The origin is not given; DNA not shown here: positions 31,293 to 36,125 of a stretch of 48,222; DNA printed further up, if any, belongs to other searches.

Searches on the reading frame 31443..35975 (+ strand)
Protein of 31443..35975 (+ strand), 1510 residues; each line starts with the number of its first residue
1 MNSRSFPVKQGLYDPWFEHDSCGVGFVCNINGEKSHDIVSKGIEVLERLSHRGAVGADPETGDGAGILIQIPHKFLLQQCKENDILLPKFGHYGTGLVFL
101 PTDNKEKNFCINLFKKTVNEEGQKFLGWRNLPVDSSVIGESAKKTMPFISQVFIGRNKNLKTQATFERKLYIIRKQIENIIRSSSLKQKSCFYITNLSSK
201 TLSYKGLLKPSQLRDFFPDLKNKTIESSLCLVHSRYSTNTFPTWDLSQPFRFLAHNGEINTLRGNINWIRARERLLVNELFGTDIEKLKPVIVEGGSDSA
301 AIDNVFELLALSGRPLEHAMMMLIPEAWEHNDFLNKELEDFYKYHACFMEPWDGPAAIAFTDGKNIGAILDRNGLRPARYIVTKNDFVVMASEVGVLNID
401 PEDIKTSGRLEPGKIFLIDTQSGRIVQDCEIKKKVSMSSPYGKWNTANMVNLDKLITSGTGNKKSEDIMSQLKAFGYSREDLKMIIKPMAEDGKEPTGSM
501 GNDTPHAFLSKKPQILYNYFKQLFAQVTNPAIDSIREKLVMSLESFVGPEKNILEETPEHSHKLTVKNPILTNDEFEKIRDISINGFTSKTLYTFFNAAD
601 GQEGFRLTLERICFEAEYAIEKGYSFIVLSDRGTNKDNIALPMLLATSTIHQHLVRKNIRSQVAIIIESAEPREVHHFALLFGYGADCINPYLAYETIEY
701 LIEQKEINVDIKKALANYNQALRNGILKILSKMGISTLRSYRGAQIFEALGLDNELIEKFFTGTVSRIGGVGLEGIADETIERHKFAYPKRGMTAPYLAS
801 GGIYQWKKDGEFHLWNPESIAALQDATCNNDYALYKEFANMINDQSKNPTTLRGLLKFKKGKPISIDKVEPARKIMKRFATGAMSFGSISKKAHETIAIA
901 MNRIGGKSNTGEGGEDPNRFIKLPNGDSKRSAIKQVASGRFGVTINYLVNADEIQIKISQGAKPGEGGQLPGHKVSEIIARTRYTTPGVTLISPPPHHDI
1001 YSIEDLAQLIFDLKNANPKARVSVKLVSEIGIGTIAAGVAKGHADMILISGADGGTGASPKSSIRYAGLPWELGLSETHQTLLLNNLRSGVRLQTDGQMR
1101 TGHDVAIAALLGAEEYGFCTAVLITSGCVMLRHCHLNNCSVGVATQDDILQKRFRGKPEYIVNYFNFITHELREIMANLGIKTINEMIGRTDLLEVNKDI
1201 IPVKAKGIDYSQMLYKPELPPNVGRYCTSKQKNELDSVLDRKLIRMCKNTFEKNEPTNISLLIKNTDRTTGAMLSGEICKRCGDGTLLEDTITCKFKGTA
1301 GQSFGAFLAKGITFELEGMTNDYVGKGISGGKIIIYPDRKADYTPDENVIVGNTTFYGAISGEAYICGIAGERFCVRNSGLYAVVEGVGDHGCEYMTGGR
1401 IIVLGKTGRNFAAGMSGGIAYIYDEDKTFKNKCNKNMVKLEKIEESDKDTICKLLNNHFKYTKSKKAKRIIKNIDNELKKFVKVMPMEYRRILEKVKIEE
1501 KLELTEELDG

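Call 75: search_protein_families(library=pfam, proteins=[window:31443-35975:+], max_evalue=0.0001)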
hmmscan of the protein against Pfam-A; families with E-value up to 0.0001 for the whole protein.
window:31443-35975:+ (1510 aa): 4 families
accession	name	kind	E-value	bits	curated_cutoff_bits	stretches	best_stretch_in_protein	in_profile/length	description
PF00310.26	GATase_2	-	2.8e-182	606.6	19.9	1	22-444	1-420/420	Glutamine amidotransferases class-II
PF01645.23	Glu_synthase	-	8.6e-147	489.5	20.4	1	816-1181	4-368/369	Conserved region in glutamate synthase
PF04898.20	Glu_syn_central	-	1e-119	399.5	22.8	1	471-753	2-277/277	Glutamate synthase central domain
PF01493.24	GXGXG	-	3.4e-83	278.3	32.5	1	1263-1448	3-188/190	GXGXG motif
